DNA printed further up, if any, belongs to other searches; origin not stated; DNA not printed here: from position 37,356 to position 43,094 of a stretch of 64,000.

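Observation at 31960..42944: Five Sec-signal, TM-free helical proteins occupy the slot where VirB5/VirB6 are expected, and no VirB6, VirD4 or VirB1 is in the window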

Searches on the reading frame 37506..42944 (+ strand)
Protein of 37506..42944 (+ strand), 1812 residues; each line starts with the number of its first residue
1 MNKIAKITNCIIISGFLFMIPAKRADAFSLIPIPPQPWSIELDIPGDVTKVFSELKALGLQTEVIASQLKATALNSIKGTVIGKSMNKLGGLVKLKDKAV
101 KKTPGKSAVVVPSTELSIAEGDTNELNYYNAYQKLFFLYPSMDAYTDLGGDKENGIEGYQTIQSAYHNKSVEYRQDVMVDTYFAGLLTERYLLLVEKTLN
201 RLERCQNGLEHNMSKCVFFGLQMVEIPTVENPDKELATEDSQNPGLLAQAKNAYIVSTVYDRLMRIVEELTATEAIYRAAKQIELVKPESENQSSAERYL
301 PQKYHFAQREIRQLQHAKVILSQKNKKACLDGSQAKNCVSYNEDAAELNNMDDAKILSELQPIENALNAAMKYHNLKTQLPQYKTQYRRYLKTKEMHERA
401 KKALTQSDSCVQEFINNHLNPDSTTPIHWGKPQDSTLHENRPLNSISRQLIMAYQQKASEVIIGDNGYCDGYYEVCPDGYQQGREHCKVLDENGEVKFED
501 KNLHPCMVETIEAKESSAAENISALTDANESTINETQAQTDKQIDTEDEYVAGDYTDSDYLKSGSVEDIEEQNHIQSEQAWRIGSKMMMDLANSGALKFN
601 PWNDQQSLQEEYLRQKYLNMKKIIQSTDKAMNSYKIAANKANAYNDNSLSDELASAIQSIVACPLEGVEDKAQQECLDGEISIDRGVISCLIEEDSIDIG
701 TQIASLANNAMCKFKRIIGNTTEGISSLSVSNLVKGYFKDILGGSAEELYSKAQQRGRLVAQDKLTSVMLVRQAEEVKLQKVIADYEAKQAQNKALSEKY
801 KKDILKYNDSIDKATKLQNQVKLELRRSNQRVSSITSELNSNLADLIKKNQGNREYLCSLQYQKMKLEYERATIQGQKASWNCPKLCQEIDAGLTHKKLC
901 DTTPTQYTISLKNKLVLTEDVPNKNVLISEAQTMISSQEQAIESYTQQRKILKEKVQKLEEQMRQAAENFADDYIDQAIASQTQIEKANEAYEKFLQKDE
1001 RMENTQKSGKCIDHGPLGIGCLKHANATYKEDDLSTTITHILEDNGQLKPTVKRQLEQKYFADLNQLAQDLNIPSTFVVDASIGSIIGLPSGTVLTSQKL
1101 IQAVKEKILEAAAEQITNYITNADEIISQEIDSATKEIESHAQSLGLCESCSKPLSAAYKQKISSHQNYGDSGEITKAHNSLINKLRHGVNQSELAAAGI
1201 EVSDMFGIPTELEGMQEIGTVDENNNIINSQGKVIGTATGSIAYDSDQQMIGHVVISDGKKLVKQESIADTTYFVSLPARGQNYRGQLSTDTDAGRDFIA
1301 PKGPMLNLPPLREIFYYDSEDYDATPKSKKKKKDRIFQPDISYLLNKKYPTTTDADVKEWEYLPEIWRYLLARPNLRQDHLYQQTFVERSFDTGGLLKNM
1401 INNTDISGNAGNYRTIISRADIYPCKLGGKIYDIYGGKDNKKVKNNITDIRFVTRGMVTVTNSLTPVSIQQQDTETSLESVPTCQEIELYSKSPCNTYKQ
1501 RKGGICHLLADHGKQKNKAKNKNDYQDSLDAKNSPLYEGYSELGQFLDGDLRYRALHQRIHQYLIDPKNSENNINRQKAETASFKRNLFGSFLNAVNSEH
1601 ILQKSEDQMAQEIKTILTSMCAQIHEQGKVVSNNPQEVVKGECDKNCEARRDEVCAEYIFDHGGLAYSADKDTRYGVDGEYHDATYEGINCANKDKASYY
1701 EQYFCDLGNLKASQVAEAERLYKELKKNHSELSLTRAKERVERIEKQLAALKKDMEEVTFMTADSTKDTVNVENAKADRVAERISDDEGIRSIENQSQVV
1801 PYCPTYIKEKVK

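Call 5: search_protein_families(library=pfam, proteins=[window:37506-42944:+], max_evalue=1)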
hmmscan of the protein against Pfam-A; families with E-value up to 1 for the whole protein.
window:37506-42944:+ (1812 aa): 2 families
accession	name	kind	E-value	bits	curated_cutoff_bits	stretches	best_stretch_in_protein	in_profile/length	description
PF21785.3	Bflower_2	-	0.002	18.4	38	1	1216-1260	42-82/112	5-fold beta-flower protein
PF12396.14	DUF3659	-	0.06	13.7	24.8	1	1210-1239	31-56/61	Protein of unknown function (DUF3659)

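Call 92: search_protein_families(library=ncbifam, proteins=[window:37506-42944:+], max_evalue=1)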
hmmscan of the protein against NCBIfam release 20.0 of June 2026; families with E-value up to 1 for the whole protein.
window:37506-42944:+ (1812 aa): 0 families

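Call 98: search_solved_structures(query=window:37506-42944:+, max_evalue=1)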
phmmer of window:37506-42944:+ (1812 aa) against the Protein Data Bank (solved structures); distinct sequences matched with E-value up to 1: 0.
